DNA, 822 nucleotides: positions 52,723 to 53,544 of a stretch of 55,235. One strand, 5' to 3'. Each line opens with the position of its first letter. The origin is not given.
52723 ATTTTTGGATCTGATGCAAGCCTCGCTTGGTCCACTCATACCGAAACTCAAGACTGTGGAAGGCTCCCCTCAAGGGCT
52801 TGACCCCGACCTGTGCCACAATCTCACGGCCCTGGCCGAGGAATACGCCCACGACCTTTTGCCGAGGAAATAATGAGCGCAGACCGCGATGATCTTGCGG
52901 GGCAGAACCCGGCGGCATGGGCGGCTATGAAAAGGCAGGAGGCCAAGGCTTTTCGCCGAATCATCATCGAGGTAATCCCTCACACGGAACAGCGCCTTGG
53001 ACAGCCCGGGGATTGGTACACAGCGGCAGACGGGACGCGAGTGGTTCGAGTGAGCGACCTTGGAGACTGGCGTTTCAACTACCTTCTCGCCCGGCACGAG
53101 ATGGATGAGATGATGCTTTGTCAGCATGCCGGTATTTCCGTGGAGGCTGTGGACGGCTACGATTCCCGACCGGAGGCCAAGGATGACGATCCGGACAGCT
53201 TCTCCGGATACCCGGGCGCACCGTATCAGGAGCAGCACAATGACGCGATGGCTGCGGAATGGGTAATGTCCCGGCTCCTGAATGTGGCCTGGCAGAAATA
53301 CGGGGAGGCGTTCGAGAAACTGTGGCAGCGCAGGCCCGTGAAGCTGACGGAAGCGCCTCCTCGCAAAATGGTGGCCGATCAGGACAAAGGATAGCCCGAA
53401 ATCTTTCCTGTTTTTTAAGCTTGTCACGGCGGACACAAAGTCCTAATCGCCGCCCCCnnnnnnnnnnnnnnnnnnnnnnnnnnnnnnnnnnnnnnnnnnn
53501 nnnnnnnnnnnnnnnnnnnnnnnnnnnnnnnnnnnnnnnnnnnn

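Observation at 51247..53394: PurD-like ATP-grasp enzyme translationally coupled to the giant virion protein, followed by two small conserved genes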

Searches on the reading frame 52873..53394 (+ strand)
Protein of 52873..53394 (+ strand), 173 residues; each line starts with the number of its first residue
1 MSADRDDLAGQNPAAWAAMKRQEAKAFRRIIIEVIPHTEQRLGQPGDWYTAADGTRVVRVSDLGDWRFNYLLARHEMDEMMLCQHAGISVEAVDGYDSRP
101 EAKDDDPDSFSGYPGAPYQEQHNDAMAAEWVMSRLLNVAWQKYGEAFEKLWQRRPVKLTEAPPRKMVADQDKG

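Call 3: search_protein_families(library=pfam, proteins=[window:52873-53394:+], max_evalue=1)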
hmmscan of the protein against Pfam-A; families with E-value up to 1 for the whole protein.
window:52873-53394:+ (173 aa): 0 families

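Call 4: search_protein_families(library=phrogs, proteins=[window:52873-53394:+], max_evalue=0.1)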
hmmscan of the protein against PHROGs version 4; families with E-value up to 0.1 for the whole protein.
window:52873-53394:+ (173 aa): 0 families

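Call 7: search_protein_families(library=ncbifam, proteins=[window:52873-53394:+], max_evalue=1)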
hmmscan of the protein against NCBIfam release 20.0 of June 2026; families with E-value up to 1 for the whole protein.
window:52873-53394:+ (173 aa): 0 families

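Call 39: search_protein_families(library=pfam, alignment_id=A2, max_evalue=1)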
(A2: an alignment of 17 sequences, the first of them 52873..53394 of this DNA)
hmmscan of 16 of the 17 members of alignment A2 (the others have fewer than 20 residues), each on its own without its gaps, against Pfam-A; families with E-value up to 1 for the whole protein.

A. member 1, window:52873-53394:+ (173 aa): 0 families

B. families by the number of members that match (of 16 scanned): 8 families
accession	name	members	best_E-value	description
PF02742.21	Fe_dep_repr_C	5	0.00086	Iron dependent repressor, metal binding and dimerisation domain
PF23038.1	KOW6_SPT51-2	1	0.037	Transcription elongation factor SPT5 homolog 1/2, KOW6 domain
PF13518.12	HTH_28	1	0.041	Helix-turn-helix domain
PF11285.13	DUF3086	1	0.076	Protein of unknown function (DUF3086)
PF18616.6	CdiI_3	1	0.14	CDI immunity proteins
PF18556.6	TetR_C_35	1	0.17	Bacterial Tetracyclin repressor, C-terminal domain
PF06052.18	3-HAO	1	0.18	3-hydroxyanthranilic acid dioxygenase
PF15606.11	Ntox34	1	0.22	Bacterial toxin 34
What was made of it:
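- On N4 gp49 / Sf6 gp66 family (claimed for the 173-aa protein): None of 16 c15 members hits that or a related Pfam family (call 39).
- Checked: None of 16 family members hits such a Pfam model (call 39).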

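Call 40: search_solved_structures(query=A2, max_evalue=10, show_alignments=2)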
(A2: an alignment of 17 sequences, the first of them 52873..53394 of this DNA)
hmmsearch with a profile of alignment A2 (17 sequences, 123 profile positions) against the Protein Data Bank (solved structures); distinct sequences matched with E-value up to 10: 0.

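Call 60: find_homologous_proteins(query=window:52873-53394:+)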
Query window:52873-53394:+ (173 aa): 55 proteins with E <= 0.001 among 132 candidates.
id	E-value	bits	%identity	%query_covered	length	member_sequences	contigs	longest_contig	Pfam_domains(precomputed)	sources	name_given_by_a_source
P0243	4.6e-114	396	100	100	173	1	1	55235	-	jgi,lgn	-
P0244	2.0e-57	212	72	73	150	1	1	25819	-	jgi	jgi:hypothetical protein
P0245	6.9e-57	210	70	73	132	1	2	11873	-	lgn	-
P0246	4.3e-54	201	67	72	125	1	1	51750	-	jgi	jgi:hypothetical protein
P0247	1.5e-49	186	67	72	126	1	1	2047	-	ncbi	-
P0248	5.0e-47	178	60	74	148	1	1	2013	-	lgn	-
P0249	5.1e-46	174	54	79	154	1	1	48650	-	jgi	jgi:hypothetical protein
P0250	6.5e-46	174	65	71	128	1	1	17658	-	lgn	-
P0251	4.8e-45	171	63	71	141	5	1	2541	-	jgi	jgi:hypothetical protein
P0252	6.0e-45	171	65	71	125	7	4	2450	-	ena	-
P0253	8.3e-45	171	59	75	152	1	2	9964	-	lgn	-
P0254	8.5e-45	170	64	71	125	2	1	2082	-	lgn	-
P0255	9.7e-45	170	60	72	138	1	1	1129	-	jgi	jgi:hypothetical protein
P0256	1.1e-44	170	57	80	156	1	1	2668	-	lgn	-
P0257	1.7e-44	169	59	73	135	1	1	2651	-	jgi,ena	-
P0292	1.6e-38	150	57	71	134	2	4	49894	-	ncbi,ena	-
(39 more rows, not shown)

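Call 62: find_encoding_contigs(protein=P0246, flank=8000, max_places=2)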
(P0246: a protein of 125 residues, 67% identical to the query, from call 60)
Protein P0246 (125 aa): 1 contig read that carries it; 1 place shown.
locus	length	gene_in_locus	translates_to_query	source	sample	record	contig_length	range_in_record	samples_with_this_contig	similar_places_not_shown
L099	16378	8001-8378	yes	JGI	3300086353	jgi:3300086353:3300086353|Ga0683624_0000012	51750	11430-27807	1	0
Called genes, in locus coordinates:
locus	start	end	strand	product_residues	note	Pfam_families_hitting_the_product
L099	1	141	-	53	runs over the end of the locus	-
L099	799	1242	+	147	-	-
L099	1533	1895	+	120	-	-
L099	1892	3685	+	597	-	-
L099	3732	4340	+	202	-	-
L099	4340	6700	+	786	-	-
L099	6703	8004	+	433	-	-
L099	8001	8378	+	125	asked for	-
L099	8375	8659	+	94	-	-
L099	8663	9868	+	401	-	-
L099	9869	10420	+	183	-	PF01541:GIY-YIG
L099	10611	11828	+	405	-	-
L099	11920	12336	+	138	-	-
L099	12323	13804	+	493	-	-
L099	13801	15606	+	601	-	-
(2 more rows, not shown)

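Call 63: find_encoding_contigs(protein=P0292, flank=8000, max_places=2)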
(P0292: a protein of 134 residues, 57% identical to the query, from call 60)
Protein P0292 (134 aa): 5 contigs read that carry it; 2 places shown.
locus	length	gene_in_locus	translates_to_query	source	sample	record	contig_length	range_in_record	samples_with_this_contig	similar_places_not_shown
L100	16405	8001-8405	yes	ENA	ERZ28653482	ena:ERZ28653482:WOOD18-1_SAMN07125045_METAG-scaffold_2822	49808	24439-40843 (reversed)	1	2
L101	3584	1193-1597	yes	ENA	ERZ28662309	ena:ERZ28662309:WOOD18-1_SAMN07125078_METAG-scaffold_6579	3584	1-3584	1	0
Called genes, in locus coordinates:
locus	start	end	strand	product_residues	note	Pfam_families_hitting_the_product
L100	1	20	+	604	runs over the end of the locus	PF22530:Terminase-T7_RNaseH-like (weak)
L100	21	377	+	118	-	-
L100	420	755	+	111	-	-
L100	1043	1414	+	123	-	-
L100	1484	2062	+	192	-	-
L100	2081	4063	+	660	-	PF23899:SU10_portal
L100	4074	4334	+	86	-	-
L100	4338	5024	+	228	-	-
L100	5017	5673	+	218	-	-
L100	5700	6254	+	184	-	-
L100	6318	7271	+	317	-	PF10124:Mu-like_gpT (faint), PF25209:Phage_capsid_4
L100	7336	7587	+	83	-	-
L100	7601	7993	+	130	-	-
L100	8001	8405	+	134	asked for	-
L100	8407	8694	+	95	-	-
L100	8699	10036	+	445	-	-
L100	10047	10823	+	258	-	-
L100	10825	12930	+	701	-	-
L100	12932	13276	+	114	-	-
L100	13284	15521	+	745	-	-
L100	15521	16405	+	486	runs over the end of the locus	-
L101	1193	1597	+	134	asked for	-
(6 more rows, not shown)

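Call 75: predict_structure(alignment_id=A5)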
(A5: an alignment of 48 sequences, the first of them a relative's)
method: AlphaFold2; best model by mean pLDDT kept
length: 173 residues; sequences in the alignment: 48
mean_pLDDT: 86.4   pTM: 0.78
mean pLDDT of the five models: 86.4, 85.4, 85.0, 84.7, 84.1
residues with pLDDT >= 90: 106; 70-90: 38; 50-70: 28; < 50: 1
segments of 3 or more residues with pLDDT < 50: none
pLDDT, mean of each block of 10 residues (from residue 1): 68 87 82 97 95 95 98 98 95 90 71 85 96 98 96 69 56 57
secondary structure, 60 per line:
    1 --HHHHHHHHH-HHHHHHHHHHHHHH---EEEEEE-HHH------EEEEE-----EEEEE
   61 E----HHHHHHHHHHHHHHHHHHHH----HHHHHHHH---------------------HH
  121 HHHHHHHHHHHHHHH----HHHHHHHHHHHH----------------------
elements in order: H3-11 H13-26 E30-35 E46-50 E56-61 H66-85 H90-97 H119-135 H140-151
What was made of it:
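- On Zincin-like metallopeptidase (considered for the 173-aa c15 protein): The model has three strands followed by helices (call 75).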

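Call 77: fold_search(model_id=the predicted structure, library=pdb)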
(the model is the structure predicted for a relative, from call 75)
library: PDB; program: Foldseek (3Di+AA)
matches with E <= 10: 242; with E <= 0.001: 0
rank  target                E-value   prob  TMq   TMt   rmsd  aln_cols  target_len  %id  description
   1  8jit_A                4.6e-02  0.13  0.15  0.13  20.9       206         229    8  Cryo-EM structure of the GLP-1R/GCGR dual agonist MEDI0382-bound human GCGR-Gs complex (released 2023-09-06)
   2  9ek0_A                6.6e-02  0.14  0.16  0.14  18.7       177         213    9  Human M5 muscarinic acetylcholine receptor complex with mini-Gq and iperoxo (released 2025-10-08)
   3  8izb_A                7.9e-02  0.14  0.15  0.13  20.6       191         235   11  Lysophosphatidylserine receptor GPR174-Gs complex (released 2023-11-01)
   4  9byo_A                8.9e-02  0.15  0.19  0.15  20.6       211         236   10  Cryo-EM structure of glucagon-like peptide-1 receptor (GLP-1R)-Gs complex with Exendin-asp3 (released 2025-06-11)
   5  7s1m_A                9.5e-02  0.15  0.17  0.14  21.9       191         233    9  Ex4-D-Ala bound to the glucagon-like peptide-1 receptor/g protein complex (conformer 1) (released 2022-01-05)
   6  9axf_A                1.0e-01  0.11  0.16  0.14  19.3       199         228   10  Structure of human calcium-sensing receptor in complex with chimeric Gq (miniGisq) protein in detergent (released 2024-04-17)
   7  7x8r_A                1.4e-01  0.14  0.20  0.16  19.6       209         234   10  Cryo-EM structure of the Boc5-bound hGLP-1R-Gs complex (released 2022-06-29)
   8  7tyi_A                1.4e-01  0.15  0.20  0.17  20.2       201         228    7  Calcitonin Receptor in complex with Gs and rat amylin peptide, CT-like state (released 2022-03-30)
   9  7t5t                  1.5e-01  0.75  0.25  0.17   5.9        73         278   11  Structure of Thauera sp. K11 CapP (released 2022-09-14)
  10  9h2j_A                1.5e-01  0.12  0.18  0.14  19.6       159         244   13  AcMNPV apical cap - C14 anchor complex only (released 2025-06-04)
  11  8zd1_A                1.7e-01  0.16  0.19  0.16  19.9       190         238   10  Cryo-EM structure of the xGPR4-Gs complex in pH6.2 (released 2025-02-26)
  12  8flt_A                2.0e-01  0.16  0.20  0.16  19.8       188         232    9  Human PTH1R in complex with M-PTH(1-14) and Gs (released 2023-04-26)
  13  9yda_A                2.0e-01  0.10  0.17  0.14  20.0       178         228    7  Cryo-EM structure of active human green cone opsin in complex with chimeric G protein (miniGist) (released 2025-12-24)
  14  9lgm_A                2.1e-01  0.15  0.19  0.15  19.8       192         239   10  Cryo-EM structure of GPR4 complexed with Gs in pH8.0 (released 2025-04-23)
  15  7xw6_A                2.2e-01  0.14  0.19  0.16  20.9       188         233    8  TSHR-Gs-M22 antibody-ML109 complex (released 2022-08-17)
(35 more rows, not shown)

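Call 82: search_dna_similar(query=L100:8699-10033:+, collection=phages, mode=protein, max_evalue=0.001, max_rows=30)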
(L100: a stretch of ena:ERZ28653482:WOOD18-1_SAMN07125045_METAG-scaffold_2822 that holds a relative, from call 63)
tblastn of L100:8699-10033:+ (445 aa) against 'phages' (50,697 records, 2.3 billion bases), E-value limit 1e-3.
Records with a match: 1; places in all: 1; records where one place covers at least 80% of the query: 1.
Best place of each record, by identity: <60% 1.
By first word of the organism name: Caudoviricetes 1.
By host as written in the record: - 1.
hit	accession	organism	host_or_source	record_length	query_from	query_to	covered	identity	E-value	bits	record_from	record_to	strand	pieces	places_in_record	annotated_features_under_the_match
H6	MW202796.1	Caudoviricetes sp.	Manatee Spring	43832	24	442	94%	25.0%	6e-24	110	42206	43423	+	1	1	none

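Call 100: search_protein_families(library=pfam, proteins=[L100:8699-10036:+], max_evalue=0.01)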
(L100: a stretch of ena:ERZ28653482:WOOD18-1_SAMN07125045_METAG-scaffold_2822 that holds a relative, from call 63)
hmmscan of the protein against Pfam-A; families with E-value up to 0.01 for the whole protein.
L100:8699-10036:+ (445 aa): 1 family
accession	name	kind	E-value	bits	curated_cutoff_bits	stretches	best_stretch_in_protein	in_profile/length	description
PF01071.24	GARS_A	-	2.9e-05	24.4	27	1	98-292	6-193/194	Phosphoribosylglycinamide synthetase, ATP-grasp (A) domain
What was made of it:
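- On PurD / GAR synthetase: Only a divergent paralogue reaches 24.4 bits on GARS_A, against a threshold of 27 (call 100).
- A divergent paralogue beside a c15 gene scores on Pfam GARS_A (call 100).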

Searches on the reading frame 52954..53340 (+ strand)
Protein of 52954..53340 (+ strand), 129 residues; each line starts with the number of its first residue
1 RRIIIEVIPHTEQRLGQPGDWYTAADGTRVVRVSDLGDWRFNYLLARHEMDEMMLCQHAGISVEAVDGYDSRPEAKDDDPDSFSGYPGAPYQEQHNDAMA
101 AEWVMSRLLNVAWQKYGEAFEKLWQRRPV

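Call 83: search_dna_similar(query=window:52954-53340:+, collection=phages, mode=protein, max_evalue=0.01, max_rows=30)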
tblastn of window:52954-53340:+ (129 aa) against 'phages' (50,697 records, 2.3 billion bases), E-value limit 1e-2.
No match.
